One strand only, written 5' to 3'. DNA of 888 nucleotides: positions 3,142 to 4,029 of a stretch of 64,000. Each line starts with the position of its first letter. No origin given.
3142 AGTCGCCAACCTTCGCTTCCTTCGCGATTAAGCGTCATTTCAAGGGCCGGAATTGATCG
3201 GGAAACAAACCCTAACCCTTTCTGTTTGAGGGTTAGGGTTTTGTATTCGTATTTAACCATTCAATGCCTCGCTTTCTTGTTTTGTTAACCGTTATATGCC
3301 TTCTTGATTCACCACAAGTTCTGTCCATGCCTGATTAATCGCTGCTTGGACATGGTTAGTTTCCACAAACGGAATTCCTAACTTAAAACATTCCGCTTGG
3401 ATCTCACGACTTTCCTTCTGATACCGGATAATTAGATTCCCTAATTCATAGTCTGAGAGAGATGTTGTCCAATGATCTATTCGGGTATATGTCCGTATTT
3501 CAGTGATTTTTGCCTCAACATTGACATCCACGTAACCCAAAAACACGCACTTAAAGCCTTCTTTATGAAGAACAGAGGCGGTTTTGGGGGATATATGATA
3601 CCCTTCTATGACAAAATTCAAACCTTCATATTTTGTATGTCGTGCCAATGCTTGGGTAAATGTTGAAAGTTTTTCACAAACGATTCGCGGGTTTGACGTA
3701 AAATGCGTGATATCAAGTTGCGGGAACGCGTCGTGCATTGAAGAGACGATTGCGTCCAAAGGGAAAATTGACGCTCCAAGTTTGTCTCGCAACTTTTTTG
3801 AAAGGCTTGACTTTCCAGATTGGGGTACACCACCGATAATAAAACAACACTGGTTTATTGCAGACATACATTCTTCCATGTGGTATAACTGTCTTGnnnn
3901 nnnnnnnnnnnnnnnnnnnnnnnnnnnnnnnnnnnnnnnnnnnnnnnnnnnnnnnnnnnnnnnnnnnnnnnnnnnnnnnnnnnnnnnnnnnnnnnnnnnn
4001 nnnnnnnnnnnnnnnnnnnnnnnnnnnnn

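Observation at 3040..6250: Low-GC islet of five small minus-strand accessory genes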

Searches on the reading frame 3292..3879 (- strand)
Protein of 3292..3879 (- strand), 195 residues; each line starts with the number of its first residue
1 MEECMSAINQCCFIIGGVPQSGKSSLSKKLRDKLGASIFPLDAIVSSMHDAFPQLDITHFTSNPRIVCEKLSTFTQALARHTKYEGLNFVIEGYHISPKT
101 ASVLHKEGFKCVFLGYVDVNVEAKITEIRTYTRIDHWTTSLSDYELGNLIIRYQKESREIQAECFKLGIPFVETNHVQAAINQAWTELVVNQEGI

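Call 6: search_protein_families(library=pfam, proteins=[window:3292-3879:-], max_evalue=0.01)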
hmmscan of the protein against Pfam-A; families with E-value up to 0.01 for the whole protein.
window:3292-3879:- (195 aa): 3 families
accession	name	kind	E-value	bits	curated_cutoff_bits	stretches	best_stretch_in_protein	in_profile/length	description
PF06414.18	Zeta_toxin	-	0.00023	21.1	22.3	1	12-110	18-123/199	Zeta toxin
PF13238.12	AAA_18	-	0.006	17.5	29.4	0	14-93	2-79/128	AAA domain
PF07931.18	CPT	-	0.0085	16.4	22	0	14-135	5-130/172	Chloramphenicol phosphotransferase-like protein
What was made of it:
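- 3292..3879 (-): Small P-loop NMP-kinase-like protein. The ORF is 195 aa; public gene calls start at 3867, giving 191 aa. Lineage-specific cassette. Weak Pfam hits (call 6).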

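Call 7: search_protein_families(library=ncbifam, proteins=[window:3292-3879:-], max_evalue=0.01)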
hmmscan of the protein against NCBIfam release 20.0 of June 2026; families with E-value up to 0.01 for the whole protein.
window:3292-3879:- (195 aa): 4 families
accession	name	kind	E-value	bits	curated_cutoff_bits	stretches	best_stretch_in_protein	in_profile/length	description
NF003259.0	PRK04220.1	equivalog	0.00014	21.4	343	1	77-187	181-287/306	2-phosphoglycerate kinase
NF008994.0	PRK12337.1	equivalog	0.00054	18.6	603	0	69-191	349-468/492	2-phosphoglycerate kinase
NF041358.1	GntT_guanitoxin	equivalog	0.0032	16.5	525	1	46-124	330-407/438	guanitoxin biosynthesis MATE family efflux transporter GntT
NF005250.0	PRK06761.1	equivalog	0.0058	15.7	270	0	9-38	2-31/282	hypothetical protein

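Call 8: search_protein_families(library=padloc, proteins=[window:3292-3879:-], max_evalue=0.1)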
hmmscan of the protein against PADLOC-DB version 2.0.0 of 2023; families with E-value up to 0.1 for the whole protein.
window:3292-3879:- (195 aa): 1 family
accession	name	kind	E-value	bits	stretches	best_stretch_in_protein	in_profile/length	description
PDLC01515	Csx3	-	0.0027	15.3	1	11-35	7-31/183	"CAS-I,CAS-III; associated"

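Call 27: find_homologous_proteins(query=window:3292-3879:-, max_evalue=0.001)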
Query window:3292-3879:- (195 aa): 11 proteins with E <= 0.001 among 152 candidates.
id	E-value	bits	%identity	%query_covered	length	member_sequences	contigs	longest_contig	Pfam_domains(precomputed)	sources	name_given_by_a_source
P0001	6.4e-113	393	94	98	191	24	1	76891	-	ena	-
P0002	2.7e-112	391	91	100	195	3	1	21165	-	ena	-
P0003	3.0e-111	388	92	98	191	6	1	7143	-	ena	-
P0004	1.8e-106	372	88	98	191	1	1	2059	-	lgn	-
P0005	2.7e-102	358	85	98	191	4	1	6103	-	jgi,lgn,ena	jgi:2-phosphoglycerate kinase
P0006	4.2e-93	328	78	97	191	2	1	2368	-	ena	-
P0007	3.1e-91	322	75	98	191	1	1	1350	-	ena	-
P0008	2.6e-90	319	74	98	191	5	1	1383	-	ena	-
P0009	1.4e-60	222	84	64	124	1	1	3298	-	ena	-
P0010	1.6e-41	160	47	89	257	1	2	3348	-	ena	-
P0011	3.6e-6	45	25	86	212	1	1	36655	-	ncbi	-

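Call 35: search_protein_representatives(alignment_id=A1)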
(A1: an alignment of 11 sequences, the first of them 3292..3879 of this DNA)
Query: 11 sequences, 191 profile positions. Proteins with E-value up to 0.001 (for the whole library): 1152; up to 1e-10: 417; up to 1e-30: 8. The best 150 are listed.
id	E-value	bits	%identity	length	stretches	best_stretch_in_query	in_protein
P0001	6.9e-105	365.2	-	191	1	1-191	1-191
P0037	8.1e-67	241.0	-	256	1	4-187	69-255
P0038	2.1e-43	164.7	-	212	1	7-180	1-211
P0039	3.4e-39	150.9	-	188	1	9-172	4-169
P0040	1.4e-34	135.8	-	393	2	10-172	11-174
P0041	1.6e-34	135.7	-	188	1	9-182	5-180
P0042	1.8e-34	135.5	-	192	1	9-181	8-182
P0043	4.3e-33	131.0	-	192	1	8-178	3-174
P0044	1.5e-30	122.7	-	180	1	7-181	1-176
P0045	9.3e-30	120.1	-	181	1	10-171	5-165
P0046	1.8e-29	119.2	-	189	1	8-180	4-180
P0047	5.0e-29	117.7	-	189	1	8-184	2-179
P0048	3.1e-28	115.1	-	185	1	8-183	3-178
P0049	1.0e-27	113.5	-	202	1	9-171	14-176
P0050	2.8e-27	112.0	-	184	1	9-170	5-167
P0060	6.6e-25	104.3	-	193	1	9-185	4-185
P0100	8.4e-20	87.6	-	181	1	7-184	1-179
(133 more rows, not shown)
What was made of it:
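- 3292..3879 (-): A profile search finds 1152 representatives of an unnamed family of about 185 aa (call 35).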

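Call 36: search_protein_families(library=pfam, proteins=[P0038, P0039, P0040, P0041, P0042, P0043, P0044, P0045, P0060, P0100], max_evalue=0.001)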
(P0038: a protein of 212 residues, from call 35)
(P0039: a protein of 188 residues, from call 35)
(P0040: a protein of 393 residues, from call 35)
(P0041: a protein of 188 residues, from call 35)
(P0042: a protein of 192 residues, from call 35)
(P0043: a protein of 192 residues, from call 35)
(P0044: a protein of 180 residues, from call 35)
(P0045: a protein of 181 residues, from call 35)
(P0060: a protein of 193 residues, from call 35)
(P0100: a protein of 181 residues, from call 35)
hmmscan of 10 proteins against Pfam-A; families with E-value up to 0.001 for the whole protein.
P0038 (212 aa): 6 families
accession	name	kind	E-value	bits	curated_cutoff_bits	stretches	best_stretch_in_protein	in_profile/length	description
PF00004.35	AAA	-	3.9e-05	24.5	21.2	1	4-39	2-37/131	ATPase family associated with various cellular activities (AAA)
PF13207.12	AAA_17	-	9.8e-05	23.1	27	1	7-34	2-29/136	AAA domain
PF13238.12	AAA_18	-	0.00013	22.8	29.4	1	4-28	2-25/128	AAA domain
PF03215.21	Rad17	-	0.00034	21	23.8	1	2-28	47-73/186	Rad17 P-loop domain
PF13521.12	AAA_28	-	0.0004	21.1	27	0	4-30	3-29/164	AAA domain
PF13671.12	AAA_33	-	0.001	19.9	27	0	4-135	3-100/143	AAA domain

P0039 (188 aa): 0 families

P0040 (393 aa): 13 families
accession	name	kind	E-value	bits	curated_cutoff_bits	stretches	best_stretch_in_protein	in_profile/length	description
PF13238.12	AAA_18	-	1.3e-11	45.5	29.4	2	203-236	1-33/128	AAA domain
PF08433.16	KTI12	-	1.9e-08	34.6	22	0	10-36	4-30/271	Chromatin associated protein KTI12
PF13671.12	AAA_33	-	1.2e-07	32.6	27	1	10-99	2-86/143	AAA domain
PF17213.9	Hydin_ADK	-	2.3e-07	31.6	27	1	10-43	2-35/196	Hydin Adenylate kinase-like domain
PF13207.12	AAA_17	-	6e-06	27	27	0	13-43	1-31/136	AAA domain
PF06414.18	Zeta_toxin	-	2.1e-05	24.5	22.3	0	195-294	11-108/199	Zeta toxin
PF20720.3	nSTAND3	-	2.2e-05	24.6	27.2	0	10-35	20-45/155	Novel STAND NTPase 3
PF24883.2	NPHP3_N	-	3.2e-05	24.6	24.8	0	199-227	21-49/164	Nephrocystin 3, N-terminal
PF00406.28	ADK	-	0.00015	22.3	26.8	0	12-42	1-31/151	Adenylate kinase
PF13173.12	AAA_14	-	0.00018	21.9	27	0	202-233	4-39/129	AAA domain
PF00004.35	AAA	-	0.00024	22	21.2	0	203-237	1-32/131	ATPase family associated with various cellular activities (AAA)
PF07931.18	CPT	-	0.00028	21.2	22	0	203-316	4-118/172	Chloramphenicol phosphotransferase-like protein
PF00910.28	RNA_helicase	-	0.00034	21.5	21.5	0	203-225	1-23/105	RNA helicase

P0041 (188 aa): 1 family
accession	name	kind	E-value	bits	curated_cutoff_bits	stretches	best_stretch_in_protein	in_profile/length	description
PF13238.12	AAA_18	-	7.7e-05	23.6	29.4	1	6-83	2-77/128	AAA domain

P0042 (192 aa): 1 family
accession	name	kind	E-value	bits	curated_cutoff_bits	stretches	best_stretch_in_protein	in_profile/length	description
PF13238.12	AAA_18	-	0.00033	21.5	29.4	1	9-51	2-40/128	AAA domain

P0043 (192 aa): 0 families

P0044 (180 aa): 3 families
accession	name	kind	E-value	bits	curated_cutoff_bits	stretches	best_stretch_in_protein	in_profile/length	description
PF13238.12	AAA_18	-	2.7e-08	34.7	29.4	1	3-80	1-77/128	AAA domain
PF08433.16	KTI12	-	0.00041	20.4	22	0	2-26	3-27/271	Chromatin associated protein KTI12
PF13671.12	AAA_33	-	0.00079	20.2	27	0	3-86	2-81/143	AAA domain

P0045 (181 aa): 0 families

P0060 (193 aa): 2 families
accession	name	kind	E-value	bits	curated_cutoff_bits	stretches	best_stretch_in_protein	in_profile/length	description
PF13238.12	AAA_18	-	0.00017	22.5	29.4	1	5-43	2-36/128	AAA domain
PF13671.12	AAA_33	-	0.00098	19.9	27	0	5-67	3-64/143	AAA domain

P0100 (181 aa): 1 family
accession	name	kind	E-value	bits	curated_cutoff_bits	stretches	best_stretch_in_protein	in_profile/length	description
PF13238.12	AAA_18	-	0.00084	20.2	29.4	0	4-81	2-78/128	AAA domain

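Call 37: list_cluster_members(proteins=[P0038, P0039, P0041, P0042, P0043, P0044, P0045, P0046, P0040, P0047])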
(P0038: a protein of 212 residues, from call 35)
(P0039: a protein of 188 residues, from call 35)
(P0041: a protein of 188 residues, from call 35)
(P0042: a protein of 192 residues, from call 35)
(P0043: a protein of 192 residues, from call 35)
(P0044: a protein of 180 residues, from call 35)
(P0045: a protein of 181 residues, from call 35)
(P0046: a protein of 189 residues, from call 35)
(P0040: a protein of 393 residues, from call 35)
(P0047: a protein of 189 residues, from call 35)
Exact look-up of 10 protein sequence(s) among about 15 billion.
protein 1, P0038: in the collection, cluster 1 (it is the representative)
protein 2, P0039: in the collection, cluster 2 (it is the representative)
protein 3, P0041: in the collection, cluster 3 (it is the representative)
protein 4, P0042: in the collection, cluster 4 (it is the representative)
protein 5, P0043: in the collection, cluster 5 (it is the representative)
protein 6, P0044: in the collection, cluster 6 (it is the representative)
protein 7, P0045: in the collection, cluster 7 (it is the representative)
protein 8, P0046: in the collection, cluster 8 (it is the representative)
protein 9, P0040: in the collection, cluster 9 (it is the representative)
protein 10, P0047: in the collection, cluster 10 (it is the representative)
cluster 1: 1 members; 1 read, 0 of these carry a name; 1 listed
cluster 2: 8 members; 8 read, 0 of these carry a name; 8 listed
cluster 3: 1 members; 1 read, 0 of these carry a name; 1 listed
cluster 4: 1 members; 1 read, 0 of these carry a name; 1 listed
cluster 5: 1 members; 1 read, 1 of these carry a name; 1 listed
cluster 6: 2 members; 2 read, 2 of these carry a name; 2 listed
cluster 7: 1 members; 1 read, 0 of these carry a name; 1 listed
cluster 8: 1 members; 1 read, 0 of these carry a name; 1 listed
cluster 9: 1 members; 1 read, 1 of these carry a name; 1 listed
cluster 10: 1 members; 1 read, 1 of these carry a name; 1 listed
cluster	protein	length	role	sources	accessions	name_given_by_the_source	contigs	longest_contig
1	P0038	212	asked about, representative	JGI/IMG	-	-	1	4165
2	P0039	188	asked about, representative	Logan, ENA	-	-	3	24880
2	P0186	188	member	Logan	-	-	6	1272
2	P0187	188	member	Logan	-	-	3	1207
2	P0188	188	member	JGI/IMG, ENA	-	-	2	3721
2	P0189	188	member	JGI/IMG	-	-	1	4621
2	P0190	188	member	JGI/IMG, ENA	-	-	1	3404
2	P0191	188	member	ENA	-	-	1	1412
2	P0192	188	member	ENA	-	-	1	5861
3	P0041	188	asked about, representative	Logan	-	-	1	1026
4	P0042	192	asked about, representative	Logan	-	-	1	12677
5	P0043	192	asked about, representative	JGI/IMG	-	hypothetical protein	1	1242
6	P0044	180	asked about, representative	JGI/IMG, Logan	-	broad-specificity NMP kinase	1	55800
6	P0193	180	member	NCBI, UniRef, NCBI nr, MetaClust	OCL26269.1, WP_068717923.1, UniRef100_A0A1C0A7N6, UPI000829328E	hypothetical protein U472_09670 [Orenia metallireducens] | AAA domain-containing protein n=1 Tax=Orenia metallireducens TaxID=1413210 ... | AAA family ATPase [Orenia metallireducens]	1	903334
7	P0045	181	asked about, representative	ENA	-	-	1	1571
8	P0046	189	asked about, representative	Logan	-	-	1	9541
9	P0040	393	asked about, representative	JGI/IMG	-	uridine kinase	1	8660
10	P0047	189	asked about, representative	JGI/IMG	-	hypothetical protein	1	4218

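Call 41: search_solved_structures(query=A1, max_evalue=0.1)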
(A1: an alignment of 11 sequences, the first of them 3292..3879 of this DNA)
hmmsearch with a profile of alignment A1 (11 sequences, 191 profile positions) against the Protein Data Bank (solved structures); distinct sequences matched with E-value up to 0.1: 5.
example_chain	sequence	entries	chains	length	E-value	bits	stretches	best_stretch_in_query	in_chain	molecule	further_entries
9d2f_A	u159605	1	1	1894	5e-11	45.9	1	9-105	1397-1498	Adenylate kinase 9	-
9fqr_Xf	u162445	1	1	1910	2.3e-07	34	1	11-115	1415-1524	Cilia- and flagella-associated protein 276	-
1gvn_B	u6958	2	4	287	0.00016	24.7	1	7-109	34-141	ZETA | Zeta-toxin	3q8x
2p0e_A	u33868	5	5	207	0.038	17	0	8-32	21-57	Nicotinamide riboside kinase 1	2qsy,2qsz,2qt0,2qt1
2qg6_A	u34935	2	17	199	0.04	16.9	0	8-32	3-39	Nicotinamide riboside kinase 1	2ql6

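Call 48: predict_structure(alignment_id=A1)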
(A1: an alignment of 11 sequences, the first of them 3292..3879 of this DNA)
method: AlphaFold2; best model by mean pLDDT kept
length: 195 residues; sequences in the alignment: 11
mean_pLDDT: 86.1   pTM: 0.82
mean pLDDT of the five models: 86.1, 85.9, 85.6, 85.3, 81.4
residues with pLDDT >= 90: 96; 70-90: 84; 50-70: 6; < 50: 9
segments of 3 or more residues with pLDDT < 50: 1-7
pLDDT, mean of each block of 10 residues (from residue 1): 47 91 91 93 89 82 80 94 92 94 95 87 88 85 92 91 95 80 85 52
secondary structure, 60 per line:
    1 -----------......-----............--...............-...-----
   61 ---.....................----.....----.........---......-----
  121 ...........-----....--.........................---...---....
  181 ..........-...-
elements in order: E12-17 H23-34 E37-40 H41-51 H64-84 E89-93 H98-106 E110-115 H121-131 H137-140 H143-167 E171-173 H177-190

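Call 52: fold_search(model_id=the predicted structure, library=pdb)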
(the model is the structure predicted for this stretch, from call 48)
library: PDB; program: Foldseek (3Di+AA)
matches with E <= 10: 1546; with E <= 0.001: 174
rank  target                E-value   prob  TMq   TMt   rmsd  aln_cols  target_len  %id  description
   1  5ycc_A                5.8e-06  1.00  0.51  0.53   6.1       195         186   18  Crystal structure of Notothenia coriiceps adenylate kinase variant (released 2018-09-12)
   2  3adk                  8.9e-06  1.00  0.53  0.53   5.8       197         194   17  REFINED STRUCTURE OF PORCINE CYTOSOLIC ADENYLATE KINASE AT 2.1 ANGSTROMS RESOLUTION (released 1988-01-16)
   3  5ycd_B                8.9e-06  1.00  0.49  0.49   6.4       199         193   18  Crystal structure of Poecilia reticulata adenylate kinase (released 2018-09-12)
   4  7e9v                  1.1e-05  1.00  0.53  0.54   5.7       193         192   14  The Crystal Structure of human UMP-CMP kinase from Biortus. (released 2021-03-24)
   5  2iys                  1.1e-05  1.00  0.53  0.57   5.2       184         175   17  Shikimate kinase from Mycobacterium tuberculosis in complex with shikimate, open LID (conf. A) (released 2006-10-11)
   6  5ycf_A                1.2e-05  1.00  0.46  0.47   6.4       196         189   19  Crystal structure of Xiphophorus maculatus adenylate kinase (released 2018-09-12)
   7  2bwj_F                1.5e-05  1.00  0.55  0.55   5.4       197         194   15  Structure of adenylate kinase 5 (released 2005-07-21)
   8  5ycd_A                1.6e-05  1.00  0.50  0.51   6.0       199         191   18  Crystal structure of Poecilia reticulata adenylate kinase (released 2018-09-12)
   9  2bwj_C                1.7e-05  1.00  0.55  0.56   5.4       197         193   15  Structure of adenylate kinase 5 (released 2005-07-21)
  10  2bwj_A                1.9e-05  1.00  0.55  0.55   5.5       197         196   14  Structure of adenylate kinase 5 (released 2005-07-21)
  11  7x7s_MODEL_1_A        2.0e-05  1.00  0.53  0.53   6.5       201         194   17  Solution structure of human adenylate kinase 1 (hAK1) (released 2022-05-11)
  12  8pvw                  2.1e-05  1.00  0.48  0.49   6.3       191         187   12  Structure of a short E. coli adenylate kinase in complex with Ap5A (released 2025-02-05)
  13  5ycb_A                2.2e-05  1.00  0.50  0.51   6.4       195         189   17  Crystal structure of notothenia coriiceps adenylate kinase variant (released 2018-09-12)
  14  2bwj_B                2.5e-05  1.00  0.55  0.55   5.5       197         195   15  Structure of adenylate kinase 5 (released 2005-07-21)
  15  2bwj_D                2.8e-05  1.00  0.54  0.55   5.6       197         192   15  Structure of adenylate kinase 5 (released 2005-07-21)
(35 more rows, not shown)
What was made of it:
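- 3292..3879 (-): The AF2 model has pLDDT 86 and matches adenylate, shikimate and gluconate kinases (calls 48, 52).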

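Call 61: find_encoding_contigs(protein=P0001, flank=6000, max_places=4)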
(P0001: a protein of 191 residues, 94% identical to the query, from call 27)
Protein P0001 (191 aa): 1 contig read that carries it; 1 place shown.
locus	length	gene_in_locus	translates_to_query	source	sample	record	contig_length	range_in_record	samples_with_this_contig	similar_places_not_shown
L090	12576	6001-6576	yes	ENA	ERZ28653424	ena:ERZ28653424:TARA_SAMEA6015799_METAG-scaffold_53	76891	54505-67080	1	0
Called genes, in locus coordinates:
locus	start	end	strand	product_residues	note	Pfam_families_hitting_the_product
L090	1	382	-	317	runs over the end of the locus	-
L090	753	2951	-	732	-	PF11832:DUF3352 (weak)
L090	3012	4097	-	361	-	PF14486:DUF4432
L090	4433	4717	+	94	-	PF04365:BrnT_toxin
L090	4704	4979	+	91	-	PF12441:CopG_antitoxin (weak)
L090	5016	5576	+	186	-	PF10706:Aminoglyc_resit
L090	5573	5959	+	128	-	PF14552:Tautomerase_2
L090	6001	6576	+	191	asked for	-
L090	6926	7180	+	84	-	PF01206:TusA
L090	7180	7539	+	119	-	PF02635:DsrE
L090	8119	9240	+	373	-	PF01385:OrfB_IS605, PF07282:Cas12f1-like_TNB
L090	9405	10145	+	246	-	PF01206:TusA (faint), PF02566:OsmC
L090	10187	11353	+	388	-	PF01717:Meth_synt_2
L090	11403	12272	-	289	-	-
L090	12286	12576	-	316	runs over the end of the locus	PF04015:DUF362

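Call 62: find_encoding_contigs(protein=P0005, flank=6000, max_places=4)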
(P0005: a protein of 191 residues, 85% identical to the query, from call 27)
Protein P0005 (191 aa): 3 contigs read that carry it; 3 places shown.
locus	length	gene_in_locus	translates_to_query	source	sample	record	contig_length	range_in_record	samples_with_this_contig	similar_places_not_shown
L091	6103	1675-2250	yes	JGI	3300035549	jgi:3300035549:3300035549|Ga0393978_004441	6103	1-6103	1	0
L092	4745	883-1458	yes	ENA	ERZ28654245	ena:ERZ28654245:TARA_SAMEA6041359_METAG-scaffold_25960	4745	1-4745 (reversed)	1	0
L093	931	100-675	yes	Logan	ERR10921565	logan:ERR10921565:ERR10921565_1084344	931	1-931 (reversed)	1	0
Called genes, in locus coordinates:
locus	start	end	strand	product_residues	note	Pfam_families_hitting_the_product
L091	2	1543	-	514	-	?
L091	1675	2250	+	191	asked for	-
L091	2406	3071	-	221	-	-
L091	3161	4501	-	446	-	PF05694:SBP56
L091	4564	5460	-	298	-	-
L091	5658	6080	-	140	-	PF04015:DUF362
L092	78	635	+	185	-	PF10706:Aminoglyc_resit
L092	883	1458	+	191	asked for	-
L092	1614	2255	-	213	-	-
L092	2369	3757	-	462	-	PF05694:SBP56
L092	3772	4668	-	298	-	-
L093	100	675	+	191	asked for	-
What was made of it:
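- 3292..3879 (-): Close homologues sit only in this array (calls 27, 61, 62).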

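Call 63: find_encoding_contigs(protein=P0010, flank=6000, max_places=3)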
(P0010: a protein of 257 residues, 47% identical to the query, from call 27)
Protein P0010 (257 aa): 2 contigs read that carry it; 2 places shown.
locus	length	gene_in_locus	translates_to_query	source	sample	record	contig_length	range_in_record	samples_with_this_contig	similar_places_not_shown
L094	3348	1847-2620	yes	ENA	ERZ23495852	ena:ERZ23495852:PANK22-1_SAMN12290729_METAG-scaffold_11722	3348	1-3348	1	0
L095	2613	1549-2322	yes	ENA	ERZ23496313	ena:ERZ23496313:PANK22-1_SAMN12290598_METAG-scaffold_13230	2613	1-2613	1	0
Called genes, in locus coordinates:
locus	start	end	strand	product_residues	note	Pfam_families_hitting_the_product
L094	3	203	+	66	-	?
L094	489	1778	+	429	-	PF01844:HNH, PF13395:HNH_4 (faint), PF14279:HNH_5, PF07261:DnaB_2 (weak)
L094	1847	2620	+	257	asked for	-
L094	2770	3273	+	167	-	-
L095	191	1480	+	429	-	PF01844:HNH, PF13395:HNH_4 (faint), PF14279:HNH_5, PF07261:DnaB_2 (weak)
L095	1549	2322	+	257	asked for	-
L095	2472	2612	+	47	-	?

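Call 69: find_related_loci(query=A1, collection=viral_contigs, flank=5000)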
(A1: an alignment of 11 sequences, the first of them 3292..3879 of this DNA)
Query A1 (195 aa) in viral_contigs; peptide patterns used: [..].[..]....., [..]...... (x = any residue, [..] = any of these).
43 stretches matched a pattern, but none encodes a relative of the query by tblastn (E <= 1e-3).

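Call 70: search_protein_families(library=phrogs, proteins=[window:3292-3879:-], max_evalue=0.001)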
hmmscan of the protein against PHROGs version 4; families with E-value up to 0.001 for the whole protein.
window:3292-3879:- (195 aa): 0 families
